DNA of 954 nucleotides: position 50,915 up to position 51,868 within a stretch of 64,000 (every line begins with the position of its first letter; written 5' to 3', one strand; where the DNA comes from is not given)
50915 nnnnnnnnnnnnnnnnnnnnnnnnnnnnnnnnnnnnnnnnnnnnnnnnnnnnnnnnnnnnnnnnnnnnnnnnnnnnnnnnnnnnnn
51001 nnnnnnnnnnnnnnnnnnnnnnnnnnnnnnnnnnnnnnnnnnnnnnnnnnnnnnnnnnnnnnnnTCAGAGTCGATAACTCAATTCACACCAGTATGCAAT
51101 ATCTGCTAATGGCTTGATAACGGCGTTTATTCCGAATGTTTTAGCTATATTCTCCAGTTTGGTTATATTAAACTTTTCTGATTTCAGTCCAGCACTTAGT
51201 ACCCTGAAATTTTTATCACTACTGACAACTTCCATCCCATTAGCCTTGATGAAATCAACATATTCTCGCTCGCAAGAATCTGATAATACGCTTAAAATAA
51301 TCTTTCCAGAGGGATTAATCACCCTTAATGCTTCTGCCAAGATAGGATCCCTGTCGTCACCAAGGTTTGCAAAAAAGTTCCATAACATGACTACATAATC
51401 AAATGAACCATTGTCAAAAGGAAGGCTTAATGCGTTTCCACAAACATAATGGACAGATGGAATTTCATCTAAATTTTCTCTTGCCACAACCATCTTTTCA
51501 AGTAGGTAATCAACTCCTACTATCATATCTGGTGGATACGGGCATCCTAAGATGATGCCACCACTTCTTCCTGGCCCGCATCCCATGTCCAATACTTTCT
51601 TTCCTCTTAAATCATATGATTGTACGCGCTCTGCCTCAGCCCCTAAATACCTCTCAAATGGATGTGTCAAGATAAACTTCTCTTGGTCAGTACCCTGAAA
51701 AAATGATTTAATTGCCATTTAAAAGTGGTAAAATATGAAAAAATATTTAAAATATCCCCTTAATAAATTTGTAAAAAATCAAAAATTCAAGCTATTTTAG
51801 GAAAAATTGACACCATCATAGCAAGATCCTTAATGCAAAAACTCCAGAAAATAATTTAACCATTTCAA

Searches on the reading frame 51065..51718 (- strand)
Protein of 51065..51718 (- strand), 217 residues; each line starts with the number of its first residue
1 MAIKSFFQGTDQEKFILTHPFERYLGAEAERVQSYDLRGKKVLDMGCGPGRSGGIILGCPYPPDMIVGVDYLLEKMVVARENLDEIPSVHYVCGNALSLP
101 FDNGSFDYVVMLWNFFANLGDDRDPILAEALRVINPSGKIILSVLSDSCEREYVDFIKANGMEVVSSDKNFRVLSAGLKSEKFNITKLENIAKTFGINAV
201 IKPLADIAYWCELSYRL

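Call 4: search_protein_families(library=pfam, proteins=[window:51065-51718:-], max_evalue=0.1)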
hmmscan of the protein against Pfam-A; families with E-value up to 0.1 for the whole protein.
window:51065-51718:- (217 aa): 8 families
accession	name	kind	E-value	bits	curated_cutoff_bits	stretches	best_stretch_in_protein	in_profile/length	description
PF13649.12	Methyltransf_25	-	1.6e-14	54.8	27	1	42-138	1-97/97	Methyltransferase domain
PF08241.18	Methyltransf_11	-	1.4e-13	51.7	21.2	1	43-142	1-95/95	Methyltransferase domain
PF01209.24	Ubie_methyltran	-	5.4e-10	39.4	20.1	1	35-142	44-151/233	ubiE/COQ5 methyltransferase family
PF13847.12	Methyltransf_31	-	5.5e-09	36.3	27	1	38-146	3-113/145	Methyltransferase domain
PF08242.18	Methyltransf_12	-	7e-07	30.3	30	1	43-140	1-98/98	Methyltransferase domain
PF13489.12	Methyltransf_23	-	0.00048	20.3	27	1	24-158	8-124/164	Methyltransferase domain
PF05175.20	MTS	-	0.0031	17.6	23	1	38-174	31-169/170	Methyltransferase small domain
PF22133.1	Toxin_BN_H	-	0.02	14.9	52.2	1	133-202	18-85/276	Botulinum neurotoxin, helical domain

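Call 20: list_cluster_members(proteins=[P0001, P0002, P0003, window:51065-51718:-, window:47350-48066:-, window:47081-47353:-, window:46141-47046:-, window:43652-46117:+, window:52648-53514:-, window:53593-55641:-])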
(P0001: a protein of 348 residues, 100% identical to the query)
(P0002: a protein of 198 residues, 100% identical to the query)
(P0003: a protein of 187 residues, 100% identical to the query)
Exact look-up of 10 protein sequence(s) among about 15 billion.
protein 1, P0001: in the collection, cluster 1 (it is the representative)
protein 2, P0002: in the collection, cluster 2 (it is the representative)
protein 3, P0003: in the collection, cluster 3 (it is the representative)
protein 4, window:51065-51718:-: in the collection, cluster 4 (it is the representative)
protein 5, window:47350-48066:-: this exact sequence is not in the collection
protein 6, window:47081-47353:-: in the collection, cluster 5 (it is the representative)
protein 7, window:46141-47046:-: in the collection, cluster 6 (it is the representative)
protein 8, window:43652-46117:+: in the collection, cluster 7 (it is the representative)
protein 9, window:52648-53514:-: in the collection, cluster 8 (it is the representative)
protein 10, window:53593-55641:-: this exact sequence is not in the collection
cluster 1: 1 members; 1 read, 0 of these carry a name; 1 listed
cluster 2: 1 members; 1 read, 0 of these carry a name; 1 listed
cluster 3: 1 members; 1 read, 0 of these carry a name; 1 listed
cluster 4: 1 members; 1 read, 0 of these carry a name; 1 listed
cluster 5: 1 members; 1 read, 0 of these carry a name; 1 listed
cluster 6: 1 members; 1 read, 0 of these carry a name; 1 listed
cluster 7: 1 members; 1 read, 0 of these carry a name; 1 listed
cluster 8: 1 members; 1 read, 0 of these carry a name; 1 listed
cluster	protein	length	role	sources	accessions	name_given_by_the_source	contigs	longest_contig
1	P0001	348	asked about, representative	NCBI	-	-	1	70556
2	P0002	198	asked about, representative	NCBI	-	-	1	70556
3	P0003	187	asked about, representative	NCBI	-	-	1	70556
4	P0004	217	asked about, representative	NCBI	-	-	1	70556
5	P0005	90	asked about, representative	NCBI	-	-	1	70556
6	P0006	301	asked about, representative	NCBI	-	-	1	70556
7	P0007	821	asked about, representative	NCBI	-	-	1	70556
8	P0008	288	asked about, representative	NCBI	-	-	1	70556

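Call 46: search_protein_families(library=padloc, proteins=[window:51065-51718:-], max_evalue=0.01)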
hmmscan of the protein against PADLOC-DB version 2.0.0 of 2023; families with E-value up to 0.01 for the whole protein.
window:51065-51718:- (217 aa): 1 family
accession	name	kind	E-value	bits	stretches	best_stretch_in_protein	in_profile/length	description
PDLC04134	mad2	-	2.2e-16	57.8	1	37-150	290-402/492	mads_2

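Call 72: search_protein_families(library=ncbifam, proteins=[window:51065-51718:-], max_evalue=0.001)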
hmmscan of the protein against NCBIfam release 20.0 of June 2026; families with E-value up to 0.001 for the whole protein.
window:51065-51718:- (217 aa): 23 families
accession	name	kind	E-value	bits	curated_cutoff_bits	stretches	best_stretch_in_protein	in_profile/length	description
NF045667.1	MTase_DVU1556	equivalog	1.5e-11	44.1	155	1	38-192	22-169/213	DVU_1556 family methyltransferase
NF047649.1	MTase_UXPK_star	exception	1.6e-11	43.8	460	1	39-143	78-182/283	methyltransferase/UXPK-star double selenoprotein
NF045823.1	PthPhpthDimycoMt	equivalog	1.7e-11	43.8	300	1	35-169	63-194/256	phthiotriol/phenolphthiotriol dimycocerosates methyltransferase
NF041537.1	ArsM_AhpD_UU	exception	2e-11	43.3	510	1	38-143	76-181/345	arsenite methyltransferase/AhpD domain selenoprotein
TIGR01934.1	MenG_MenH_UbiE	subfamily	3.8e-11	42.7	158.35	1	38-142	39-141/223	ubiquinone/menaquinone biosynthesis methyltransferase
NF045825.1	FAmtase_mtf2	equivalog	5.3e-11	42.2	400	1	35-147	55-163/248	fatty-acid O-methyltransferase Mtf2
NF041536.1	ArsM_DUF2284_UU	exception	1.3e-10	40.2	575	1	38-151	76-191/459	arsenite methyltransferase/DUF2284 domain selenoprotein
NF001243.0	PRK00216.1-4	equivalog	1.4e-10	40.9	235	1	38-142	47-151/237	demethylmenaquinone methyltransferase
TIGR02752.1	MenG_heptapren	equivalog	6.8e-10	38.9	419.85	1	38-141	45-148/231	demethylmenaquinone methyltransferase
NF001244.0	PRK00216.1-5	equivalog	2e-09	37.1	216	1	36-142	46-153/236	bifunctional demethylmenaquinone methyltransferase/2-methoxy-6-polyprenyl-1,4-benzoquinol methylase UbiE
NF008823.0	PRK11873.1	subfamily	8.8e-09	35.2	263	1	38-143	77-182/272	arsenite methyltransferase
NF001241.0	PRK00216.1-2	equivalog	1.9e-07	30.9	327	1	38-153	51-158/231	demethylmenaquinone methyltransferase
TIGR02072.1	BioC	equivalog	3.7e-07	30.2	184.95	1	37-148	33-138/244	malonyl-ACP O-methyltransferase BioC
NF043040.1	corrin_prot_MT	hypoth_equivalog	8.4e-07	28.6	180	1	29-142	32-147/216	corrinoid protein-associated methyltransferase CpaM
NF033398.1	rRNA_meth_EmtA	equivalog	2.4e-06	27.2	625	1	43-153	192-303/336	EmtA family 23S rRNA (guanine(2470)) methyltransferase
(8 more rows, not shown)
